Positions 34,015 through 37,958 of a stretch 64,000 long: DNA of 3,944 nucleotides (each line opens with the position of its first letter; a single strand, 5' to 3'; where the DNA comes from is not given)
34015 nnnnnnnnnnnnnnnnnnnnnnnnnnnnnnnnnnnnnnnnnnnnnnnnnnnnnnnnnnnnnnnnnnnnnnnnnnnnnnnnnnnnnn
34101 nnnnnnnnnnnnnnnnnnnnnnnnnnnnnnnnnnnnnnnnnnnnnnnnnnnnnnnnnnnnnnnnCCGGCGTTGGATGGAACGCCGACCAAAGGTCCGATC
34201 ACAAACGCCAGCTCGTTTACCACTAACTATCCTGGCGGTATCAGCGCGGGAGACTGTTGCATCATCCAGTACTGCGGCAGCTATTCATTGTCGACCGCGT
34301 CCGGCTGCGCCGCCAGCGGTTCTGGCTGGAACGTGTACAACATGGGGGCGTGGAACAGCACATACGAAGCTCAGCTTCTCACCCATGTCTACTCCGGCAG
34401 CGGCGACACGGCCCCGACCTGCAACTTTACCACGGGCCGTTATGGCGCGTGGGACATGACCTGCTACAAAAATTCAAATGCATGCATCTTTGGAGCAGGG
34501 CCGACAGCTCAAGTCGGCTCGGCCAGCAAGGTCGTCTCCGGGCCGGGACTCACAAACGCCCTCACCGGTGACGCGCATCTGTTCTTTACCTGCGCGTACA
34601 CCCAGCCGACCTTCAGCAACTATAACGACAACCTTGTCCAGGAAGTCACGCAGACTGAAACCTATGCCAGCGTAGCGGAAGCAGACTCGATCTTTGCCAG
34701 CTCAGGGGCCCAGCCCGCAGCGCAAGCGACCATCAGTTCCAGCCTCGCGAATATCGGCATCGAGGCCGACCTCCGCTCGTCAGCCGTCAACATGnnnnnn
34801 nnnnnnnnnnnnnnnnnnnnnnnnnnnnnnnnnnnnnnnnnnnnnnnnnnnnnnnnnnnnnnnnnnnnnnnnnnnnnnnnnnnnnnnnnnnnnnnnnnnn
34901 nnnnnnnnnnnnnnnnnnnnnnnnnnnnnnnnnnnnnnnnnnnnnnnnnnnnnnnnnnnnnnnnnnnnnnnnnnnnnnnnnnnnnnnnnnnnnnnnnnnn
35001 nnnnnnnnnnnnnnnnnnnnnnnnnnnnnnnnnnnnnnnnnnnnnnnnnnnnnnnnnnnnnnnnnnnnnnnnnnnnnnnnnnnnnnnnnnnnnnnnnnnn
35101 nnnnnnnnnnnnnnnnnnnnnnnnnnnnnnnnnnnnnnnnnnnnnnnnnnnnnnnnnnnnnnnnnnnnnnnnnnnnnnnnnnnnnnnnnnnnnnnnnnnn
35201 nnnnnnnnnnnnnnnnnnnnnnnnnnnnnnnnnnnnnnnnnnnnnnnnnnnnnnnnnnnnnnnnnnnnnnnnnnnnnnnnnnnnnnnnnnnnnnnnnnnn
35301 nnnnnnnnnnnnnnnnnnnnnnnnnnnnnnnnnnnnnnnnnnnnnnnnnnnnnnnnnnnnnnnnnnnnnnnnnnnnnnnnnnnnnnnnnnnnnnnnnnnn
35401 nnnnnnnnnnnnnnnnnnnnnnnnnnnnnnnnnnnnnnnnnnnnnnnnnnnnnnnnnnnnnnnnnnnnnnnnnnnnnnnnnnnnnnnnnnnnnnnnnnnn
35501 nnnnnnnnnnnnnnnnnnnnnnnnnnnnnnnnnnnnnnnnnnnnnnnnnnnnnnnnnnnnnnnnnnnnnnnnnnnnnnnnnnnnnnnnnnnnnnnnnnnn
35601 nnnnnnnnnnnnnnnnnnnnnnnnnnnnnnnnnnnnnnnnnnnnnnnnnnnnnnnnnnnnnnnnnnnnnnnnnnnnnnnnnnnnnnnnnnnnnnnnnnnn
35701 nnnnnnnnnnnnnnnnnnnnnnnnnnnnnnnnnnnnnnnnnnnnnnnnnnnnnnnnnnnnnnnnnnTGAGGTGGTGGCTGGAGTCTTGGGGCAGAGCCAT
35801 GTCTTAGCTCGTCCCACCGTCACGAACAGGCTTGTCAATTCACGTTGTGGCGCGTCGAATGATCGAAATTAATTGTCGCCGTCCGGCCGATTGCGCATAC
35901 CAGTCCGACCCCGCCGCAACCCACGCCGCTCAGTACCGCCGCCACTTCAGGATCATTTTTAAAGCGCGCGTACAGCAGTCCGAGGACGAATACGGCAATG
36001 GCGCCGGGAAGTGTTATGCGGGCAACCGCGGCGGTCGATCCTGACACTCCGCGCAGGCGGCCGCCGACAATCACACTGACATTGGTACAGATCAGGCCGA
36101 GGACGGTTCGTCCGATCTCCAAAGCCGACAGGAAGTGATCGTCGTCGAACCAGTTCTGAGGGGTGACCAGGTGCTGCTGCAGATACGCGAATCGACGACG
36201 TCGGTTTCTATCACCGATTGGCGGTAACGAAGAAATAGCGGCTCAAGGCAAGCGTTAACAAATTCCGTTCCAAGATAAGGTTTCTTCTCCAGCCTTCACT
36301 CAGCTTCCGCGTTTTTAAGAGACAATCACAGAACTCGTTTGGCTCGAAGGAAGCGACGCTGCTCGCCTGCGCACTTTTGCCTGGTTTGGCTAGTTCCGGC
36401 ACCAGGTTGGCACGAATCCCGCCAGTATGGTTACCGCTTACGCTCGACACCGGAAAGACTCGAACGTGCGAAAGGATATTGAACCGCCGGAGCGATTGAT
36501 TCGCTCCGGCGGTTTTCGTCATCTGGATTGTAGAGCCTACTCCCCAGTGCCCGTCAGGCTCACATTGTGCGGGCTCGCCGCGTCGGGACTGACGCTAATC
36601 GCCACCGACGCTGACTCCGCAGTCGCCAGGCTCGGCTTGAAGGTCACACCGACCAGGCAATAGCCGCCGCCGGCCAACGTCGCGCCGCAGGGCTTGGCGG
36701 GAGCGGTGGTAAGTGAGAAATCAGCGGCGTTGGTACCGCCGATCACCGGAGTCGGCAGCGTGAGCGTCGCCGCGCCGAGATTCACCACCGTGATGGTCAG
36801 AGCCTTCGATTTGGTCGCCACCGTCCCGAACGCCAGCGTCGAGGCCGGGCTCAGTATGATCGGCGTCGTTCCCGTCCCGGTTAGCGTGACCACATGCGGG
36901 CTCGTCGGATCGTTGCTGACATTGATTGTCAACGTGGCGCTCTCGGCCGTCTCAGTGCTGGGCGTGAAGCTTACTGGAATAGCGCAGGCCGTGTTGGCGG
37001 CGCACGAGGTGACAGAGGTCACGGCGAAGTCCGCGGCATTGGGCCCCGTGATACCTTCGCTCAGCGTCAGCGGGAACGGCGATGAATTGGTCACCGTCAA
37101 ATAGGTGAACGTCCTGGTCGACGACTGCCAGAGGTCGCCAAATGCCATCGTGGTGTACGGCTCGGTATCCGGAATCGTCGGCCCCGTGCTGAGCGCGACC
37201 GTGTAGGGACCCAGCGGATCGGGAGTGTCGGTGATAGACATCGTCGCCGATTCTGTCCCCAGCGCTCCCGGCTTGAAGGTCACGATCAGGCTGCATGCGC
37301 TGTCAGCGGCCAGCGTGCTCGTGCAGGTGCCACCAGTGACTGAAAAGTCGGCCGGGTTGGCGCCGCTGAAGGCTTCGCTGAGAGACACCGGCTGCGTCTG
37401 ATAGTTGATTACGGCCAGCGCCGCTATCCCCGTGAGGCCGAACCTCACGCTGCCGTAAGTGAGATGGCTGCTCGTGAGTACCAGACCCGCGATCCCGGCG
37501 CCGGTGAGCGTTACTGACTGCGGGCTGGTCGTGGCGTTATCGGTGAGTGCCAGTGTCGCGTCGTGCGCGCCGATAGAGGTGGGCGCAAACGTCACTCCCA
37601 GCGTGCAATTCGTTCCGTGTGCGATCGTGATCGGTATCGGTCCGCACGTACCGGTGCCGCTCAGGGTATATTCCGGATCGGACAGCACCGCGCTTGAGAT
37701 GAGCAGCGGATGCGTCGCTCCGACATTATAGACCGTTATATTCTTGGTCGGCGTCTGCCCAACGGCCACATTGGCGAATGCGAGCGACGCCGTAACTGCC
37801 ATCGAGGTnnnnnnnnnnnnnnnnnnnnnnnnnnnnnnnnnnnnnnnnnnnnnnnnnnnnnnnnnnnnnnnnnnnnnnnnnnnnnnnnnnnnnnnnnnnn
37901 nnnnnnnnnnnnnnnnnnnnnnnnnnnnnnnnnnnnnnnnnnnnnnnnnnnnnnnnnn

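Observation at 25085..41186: Island of four giant secreted proteins built from one modular grammar: head - hyper-Thr/Ala linker - Ig-like tail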

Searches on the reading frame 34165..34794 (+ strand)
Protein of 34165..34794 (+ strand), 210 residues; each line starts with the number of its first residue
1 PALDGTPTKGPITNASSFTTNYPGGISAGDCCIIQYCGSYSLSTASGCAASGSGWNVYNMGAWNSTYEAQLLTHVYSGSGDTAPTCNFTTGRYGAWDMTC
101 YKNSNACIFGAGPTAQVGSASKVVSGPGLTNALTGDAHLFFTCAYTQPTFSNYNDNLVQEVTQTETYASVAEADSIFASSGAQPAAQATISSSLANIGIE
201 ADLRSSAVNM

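Call 24: search_solved_structures(query=window:34165-34794:+, max_evalue=1)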
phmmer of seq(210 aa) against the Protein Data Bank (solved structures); distinct sequences matched with E-value up to 1: 0.

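Call 31: search_protein_families(library=pfam, proteins=[window:34165-34794:+], max_evalue=1)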
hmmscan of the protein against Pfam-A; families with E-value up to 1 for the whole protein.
seq(210 aa): 0 families

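Call 32: find_homologous_proteins(query=window:34165-34794:+, max_evalue=0.001)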
Query seq(210 aa) (210 aa): 10 proteins with E <= 0.001 among 302 candidates.
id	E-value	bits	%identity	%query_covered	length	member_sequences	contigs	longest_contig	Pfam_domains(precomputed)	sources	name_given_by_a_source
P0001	5.8e-129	446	97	100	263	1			-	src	-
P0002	4.0e-118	411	89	99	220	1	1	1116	-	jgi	jgi:hypothetical protein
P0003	1.3e-115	402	87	99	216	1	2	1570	-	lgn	-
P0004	2.9e-71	258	61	98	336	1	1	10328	-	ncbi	-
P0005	4.8e-69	250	60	98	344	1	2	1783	-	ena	-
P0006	2.0e-64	235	59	97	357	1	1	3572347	-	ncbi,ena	-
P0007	4.1e-61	224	58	92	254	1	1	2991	-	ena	-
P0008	4.2e-58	215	57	99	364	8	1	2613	-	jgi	-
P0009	7.1e-56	207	54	98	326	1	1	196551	-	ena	-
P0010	1.3e-50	190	50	92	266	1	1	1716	-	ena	-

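Call 36: find_encoding_contigs(protein=P0006, flank=10000, max_places=3)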
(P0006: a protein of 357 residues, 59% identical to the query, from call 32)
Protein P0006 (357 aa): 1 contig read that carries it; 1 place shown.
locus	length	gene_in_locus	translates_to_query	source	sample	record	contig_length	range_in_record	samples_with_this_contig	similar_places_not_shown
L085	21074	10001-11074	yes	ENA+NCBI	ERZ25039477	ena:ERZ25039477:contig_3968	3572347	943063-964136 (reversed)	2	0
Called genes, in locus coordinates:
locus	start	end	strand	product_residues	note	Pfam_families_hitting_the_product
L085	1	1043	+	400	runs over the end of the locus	PF02771:Acyl-CoA_dh_N, PF02770:Acyl-CoA_dh_M, PF00441:Acyl-CoA_dh_1, PF08028:Acyl-CoA_dh_2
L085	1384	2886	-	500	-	PF05762:VWA_CoxE (weak), PF00092:VWA, PF13519:VWA_2, PF13768:VWA_3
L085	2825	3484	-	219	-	-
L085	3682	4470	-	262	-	PF00480:ROK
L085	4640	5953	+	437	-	PF00860:Xan_ur_permease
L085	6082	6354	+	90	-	-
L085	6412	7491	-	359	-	-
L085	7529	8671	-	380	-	-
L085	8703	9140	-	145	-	-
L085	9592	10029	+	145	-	-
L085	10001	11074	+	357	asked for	-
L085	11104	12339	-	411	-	PF13623:SurA_N_2, PF13624:SurA_N_3, PF13098:Thioredoxin_2 (weak), PF13462:Thioredoxin_4, PF01323:DSBA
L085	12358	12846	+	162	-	-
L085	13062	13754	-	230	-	-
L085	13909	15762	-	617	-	PF00664:ABC_membrane, PF00005:ABC_tran, PF02463:SMC_N (faint), PF13304:AAA_21 (faint)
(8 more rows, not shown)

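Call 37: find_encoding_contigs(protein=P0001, flank=10000, max_places=3)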
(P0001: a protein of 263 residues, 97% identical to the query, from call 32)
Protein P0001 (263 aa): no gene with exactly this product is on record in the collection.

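Call 44: predict_structure(alignment_id=A1)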
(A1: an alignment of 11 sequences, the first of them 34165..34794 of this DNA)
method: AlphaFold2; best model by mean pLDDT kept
length: 210 residues; sequences in the alignment: 11
mean_pLDDT: 70.6   pTM: 0.76
mean pLDDT of the five models: 70.6, 60.6, 49.5, 48.1, 45.2
residues with pLDDT >= 90: 4; 70-90: 117; 50-70: 68; < 50: 21
segments of 3 or more residues with pLDDT < 50: 154-170, 208-210
pLDDT, mean of each block of 10 residues (from residue 1): 64 81 82 86 89 87 78 85 78 78 72 74 67 68 67 46 41 56 57 67 61
secondary structure, 60 per line:
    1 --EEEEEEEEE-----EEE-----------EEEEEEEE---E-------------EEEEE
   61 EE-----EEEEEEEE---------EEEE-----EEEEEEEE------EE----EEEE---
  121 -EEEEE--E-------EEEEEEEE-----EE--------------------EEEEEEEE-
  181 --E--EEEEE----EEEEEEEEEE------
elements in order: E3-11 E17-19 E31-38 E56-62 E68-75 E85-88 E94-101 E114-117 E122-126 E137-144 E172-179 E186-190 E195-204

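Call 48: fold_search(model_id=the predicted structure, library=pdb)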
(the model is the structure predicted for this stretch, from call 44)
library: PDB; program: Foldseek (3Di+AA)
matches with E <= 10: 228; with E <= 0.001: 0
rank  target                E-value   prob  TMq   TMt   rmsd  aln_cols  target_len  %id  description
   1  1yll_B                3.7e-02  0.54  0.30  0.32  10.3       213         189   11  Crystal Structure of the Conserved Protein of Unknown Function PA5104 from Pseudomonas aeruginosa PAO1 (released 2005-03-01)
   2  4qaw_B                1.0e-01  0.25  0.29  0.14  19.0       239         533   10  Structure of modular Xyn30D from Paenibacillus barcinonensis (released 2014-10-08)
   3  9efi_A                1.8e-01  0.14  0.24  0.09  23.4       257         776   11  VIP3Cb1 Protoxin Structure (released 2025-06-18)
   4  6tfj_B                2.1e-01  0.14  0.24  0.09  23.1       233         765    6  Vip3Aa protoxin structure (released 2020-08-12)
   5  2vec                  2.7e-01  0.14  0.28  0.26  13.6       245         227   11  The crystal structure of the protein YhaK from Escherichia coli (released 2008-07-01)
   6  4qaw_E                2.7e-01  0.12  0.24  0.12  18.4       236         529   13  Structure of modular Xyn30D from Paenibacillus barcinonensis (released 2014-10-08)
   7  9efg_A                3.0e-01  0.08  0.20  0.09  23.9       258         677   12  VIP3Cb1 Toxin structure (released 2025-06-18)
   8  6tfj_A                3.9e-01  0.11  0.24  0.09  23.0       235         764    6  Vip3Aa protoxin structure (released 2020-08-12)
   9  5iku                  3.9e-01  0.10  0.24  0.22  17.9       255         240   11  Crystal structure of the Hathewaya histolytica ColG tandem collagen-binding domain s3as3b in the presence of calcium at  (released 2017-03-15)
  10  2we3                  4.3e-01  0.07  0.20  0.19  14.1       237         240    8  EBV dUTPase inactive mutant deleted of motif V (released 2009-07-07)
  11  8kcx_A                5.0e-01  0.09  0.25  0.11  15.8       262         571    8  Cryo-EM structure of human SIDT1 (released 2024-06-12)
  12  6tfk_A                6.6e-01  0.07  0.23  0.10  23.6       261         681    7  Vip3Aa toxin structure (released 2020-08-12)
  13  6vls_D                6.9e-01  0.08  0.24  0.07  23.7       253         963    8  Structure of C-terminal fragment of Vip3A toxin (released 2020-07-22)
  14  3j31_A                7.3e-01  0.07  0.23  0.16  15.3       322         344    6  Life in the extremes: atomic structure of Sulfolobus Turreted Icosahedral Virus (released 2013-05-01)
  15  6ovb                  7.3e-01  0.07  0.23  0.10  15.4       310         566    9  Crystal structure of a Bacillus thuringiensis Cry1Da tryptic core variant (released 2019-06-19)
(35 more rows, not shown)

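Call 90: search_protein_representatives(alignment_id=A3)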
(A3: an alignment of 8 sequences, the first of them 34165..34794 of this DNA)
Query: 8 sequences, 207 profile positions. Proteins with E-value up to 0.001 (for the whole library): 12; up to 1e-10: 9; up to 1e-30: 8. The best 12 are listed.
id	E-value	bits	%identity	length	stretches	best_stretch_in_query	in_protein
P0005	1.7e-107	374.1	-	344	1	1-207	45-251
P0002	1.6e-106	370.9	-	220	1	2-207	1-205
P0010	1.3e-79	283.0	-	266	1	1-172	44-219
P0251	6.2e-65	235.1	-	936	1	1-205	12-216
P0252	3.0e-59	216.5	-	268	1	1-206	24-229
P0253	1.5e-36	142.3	-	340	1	48-207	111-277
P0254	2.7e-34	135.0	-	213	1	1-116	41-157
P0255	1.9e-31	125.7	-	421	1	1-206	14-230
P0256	1.6e-23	99.8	-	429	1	1-206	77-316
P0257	4.8e-07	46.0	-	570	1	4-199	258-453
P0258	4.6e-06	42.8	-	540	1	3-204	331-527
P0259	1.6e-04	37.7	-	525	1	4-146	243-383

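Call 91: search_protein_families(library=pfam, proteins=[P0251, P0253, P0255, P0256, P0257, P0258, P0259], max_evalue=0.001)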
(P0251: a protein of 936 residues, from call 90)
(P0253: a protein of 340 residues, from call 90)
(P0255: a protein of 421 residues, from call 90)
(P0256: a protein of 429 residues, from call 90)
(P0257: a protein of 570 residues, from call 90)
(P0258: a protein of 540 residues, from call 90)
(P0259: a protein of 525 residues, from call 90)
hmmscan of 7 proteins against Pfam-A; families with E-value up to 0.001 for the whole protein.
P0251 (936 aa): 0 families

P0253 (340 aa): 0 families

P0255 (421 aa): 0 families

P0256 (429 aa): 0 families

P0257 (570 aa): 0 families

P0258 (540 aa): 0 families

P0259 (525 aa): 0 families

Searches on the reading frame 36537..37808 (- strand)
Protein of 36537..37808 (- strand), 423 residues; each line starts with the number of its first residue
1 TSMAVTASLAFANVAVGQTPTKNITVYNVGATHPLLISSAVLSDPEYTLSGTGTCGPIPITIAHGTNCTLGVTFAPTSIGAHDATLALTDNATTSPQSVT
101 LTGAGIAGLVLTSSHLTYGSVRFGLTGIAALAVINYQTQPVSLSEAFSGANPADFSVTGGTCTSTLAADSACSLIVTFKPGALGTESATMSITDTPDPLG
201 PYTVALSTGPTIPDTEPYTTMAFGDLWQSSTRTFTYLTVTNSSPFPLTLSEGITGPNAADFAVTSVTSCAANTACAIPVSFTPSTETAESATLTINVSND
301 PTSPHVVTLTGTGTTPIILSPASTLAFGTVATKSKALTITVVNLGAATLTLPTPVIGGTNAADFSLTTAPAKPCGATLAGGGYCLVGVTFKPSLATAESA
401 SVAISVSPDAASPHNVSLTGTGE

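Call 27: find_related_loci(query=window:36537-37808:-, collection=genome_contigs, flank=6000)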
Query window:36537-37808:- (423 aa) in genome_contigs; peptide patterns used: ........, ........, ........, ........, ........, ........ (x = any residue, [..] = any of these).
246 stretches matched a pattern; 105 encode a relative of the query (tblastn E <= 1e-3); the best 80 are kept; 80 distinct loci.
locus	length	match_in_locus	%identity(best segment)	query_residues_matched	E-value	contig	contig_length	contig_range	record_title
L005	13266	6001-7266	81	2-422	0e+0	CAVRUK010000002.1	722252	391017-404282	MAG: uncultured delta proteobacterium isolate MFD02248.bin.1.51 genome assembly, contig: contig_13943, whole genome shot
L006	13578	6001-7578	53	3-422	4e-117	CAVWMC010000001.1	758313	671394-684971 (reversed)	MAG: uncultured delta proteobacterium isolate MFD04463.bin.1.288 genome assembly, contig: contig_15390, whole genome sho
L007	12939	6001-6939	59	3-422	1e-104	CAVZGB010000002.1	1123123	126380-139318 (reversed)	MAG: uncultured delta proteobacterium isolate MFD05521.bin.1.220 genome assembly, contig: contig_13144, whole genome sho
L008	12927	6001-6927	60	8-422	9e-102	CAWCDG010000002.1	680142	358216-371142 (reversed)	MAG: uncultured delta proteobacterium isolate MFD09286.bin.2.99 genome assembly, contig: contig_16316, whole genome shot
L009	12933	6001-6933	55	8-422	4e-94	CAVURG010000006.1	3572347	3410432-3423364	MAG: uncultured delta proteobacterium isolate MFD01299.bin.2.36 genome assembly, contig: contig_3968, whole genome shotg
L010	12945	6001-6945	53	2-422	2e-92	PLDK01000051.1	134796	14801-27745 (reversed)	MAG: Deltaproteobacteria bacterium isolate palsa_1114 73.20111000_P2D.7_contig_1116, whole genome shotgun sequence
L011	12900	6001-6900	46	43-422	1e-67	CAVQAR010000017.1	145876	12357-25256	MAG: uncultured delta proteobacterium isolate MFD09286.bin.2.47 genome assembly, contig: contig_41018, whole genome shot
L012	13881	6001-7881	38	7-422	9e-55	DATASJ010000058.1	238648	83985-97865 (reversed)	MAG TPA_asm: Bryobacteraceae bacterium isolate SMAG_U5517 k141_5007924, whole genome shotgun sequence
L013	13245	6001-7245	36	8-422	9e-53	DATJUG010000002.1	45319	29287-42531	MAG TPA_asm: Bryobacteraceae bacterium isolate SMAG_U15040 k141_1868203, whole genome shotgun sequence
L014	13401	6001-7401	36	7-422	5e-52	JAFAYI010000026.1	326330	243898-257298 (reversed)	MAG: Acidobacteriaceae bacterium isolate CP_BM_RX_R8_11 BM_RX_R8_k147_1323945, whole genome shotgun sequence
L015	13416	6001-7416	38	7-423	6e-49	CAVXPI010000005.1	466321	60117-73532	MAG: Bryobacterales bacterium isolate MFD04540.bin.1.26 genome assembly, contig: contig_24158, whole genome shotgun sequ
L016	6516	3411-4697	38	8-422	5e-48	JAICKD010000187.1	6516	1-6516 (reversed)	MAG: Ktedonobacterales bacterium isolate GZL_HY_2_bin.35 k141_325466_length_6516_cov_15.4378, whole genome shotgun seque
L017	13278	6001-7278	39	7-423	4e-46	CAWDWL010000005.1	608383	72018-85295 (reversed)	MAG: uncultured proteobacterium isolate MFD05705.bin.1.215 genome assembly, contig: contig_18540, whole genome shotgun s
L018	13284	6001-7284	35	7-422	2e-42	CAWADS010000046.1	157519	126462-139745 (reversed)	MAG: Candidatus Acidoferrales bacterium isolate MFD03726.bin.3.53 genome assembly, contig: contig_54031, whole genome sh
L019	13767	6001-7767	36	61-423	3e-39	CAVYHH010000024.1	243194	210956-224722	MAG: uncultured Acidobacteriota bacterium isolate MFD05377.bin.1.97 genome assembly, contig: contig_71360, whole genome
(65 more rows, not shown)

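Call 72: find_homologous_proteins(query=window:36537-37808:-, max_evalue=1e-20)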
Query window:36537-37808:- (423 aa): 324 proteins with E <= 1e-20 among 8000 candidates; the best 120 are listed.
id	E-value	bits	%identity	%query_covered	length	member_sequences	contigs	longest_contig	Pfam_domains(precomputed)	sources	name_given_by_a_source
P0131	4.2e-205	700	81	99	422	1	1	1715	PF22073.3,PF15780.12,PF07610.18,PF24507.2,PF12371.15,PF22544.3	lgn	-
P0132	1.7e-204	698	80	99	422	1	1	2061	PF22073.3,PF15780.12,PF07610.18,PF24507.2,PF12371.15,PF22544.3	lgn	-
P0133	5.9e-198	676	82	94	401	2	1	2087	PF22073.3,PF15780.12,PF07610.18,PF22544.3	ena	-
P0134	8.7e-163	560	67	99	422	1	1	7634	PF22073.3,PF24771.4,PF15780.12,PF07610.18,PF24507.2,PF12371.15,PF22544.3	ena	-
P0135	1.8e-162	559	67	100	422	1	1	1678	PF22073.3,PF15780.12,PF07610.18,PF24798.3,PF24507.2,PF12371.15,PF22544.3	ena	-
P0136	1.6e-160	553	67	99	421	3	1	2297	PF22073.3,PF24771.4,PF15780.12,PF07610.18,PF24507.2,PF12371.15,PF22544.3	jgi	jgi:hypothetical protein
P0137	5.6e-157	541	66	100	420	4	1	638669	PF22073.3,PF15780.12,PF07610.18,PF24507.2,PF12371.15,PF22544.3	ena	-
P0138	1.5e-155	537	65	99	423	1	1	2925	PF22073.3,PF15780.12,PF07610.18,PF12371.15,PF19078.7,PF22544.3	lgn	-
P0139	5.1e-150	518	63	99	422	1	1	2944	PF22073.3,PF15780.12,PF07610.18,PF24507.2,PF12371.15,PF22544.3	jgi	jgi:hypothetical protein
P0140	1.8e-147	510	66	91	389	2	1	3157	PF22073.3,PF15780.12,PF24507.2,PF12371.15,PF22544.3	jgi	-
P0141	5.3e-146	505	62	99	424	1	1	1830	PF22073.3,PF15780.12,PF07610.18,PF24507.2,PF12371.15,PF22544.3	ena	-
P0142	3.1e-144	499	65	91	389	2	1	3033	PF22073.3,PF15780.12,PF24507.2,PF12371.15,PF22544.3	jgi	jgi:hypothetical protein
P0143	1.5e-139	484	82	69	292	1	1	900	PF22073.3,PF15780.12,PF22544.3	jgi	jgi:hypothetical protein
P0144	3.2e-135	470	66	83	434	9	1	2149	PF22073.3,PF15780.12,PF24507.2,PF12371.15,PF22544.3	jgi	jgi:hypothetical protein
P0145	3.4e-134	466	63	88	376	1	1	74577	PF22073.3,PF15780.12,PF07610.18,PF24507.2,PF12371.15,PF22544.3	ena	-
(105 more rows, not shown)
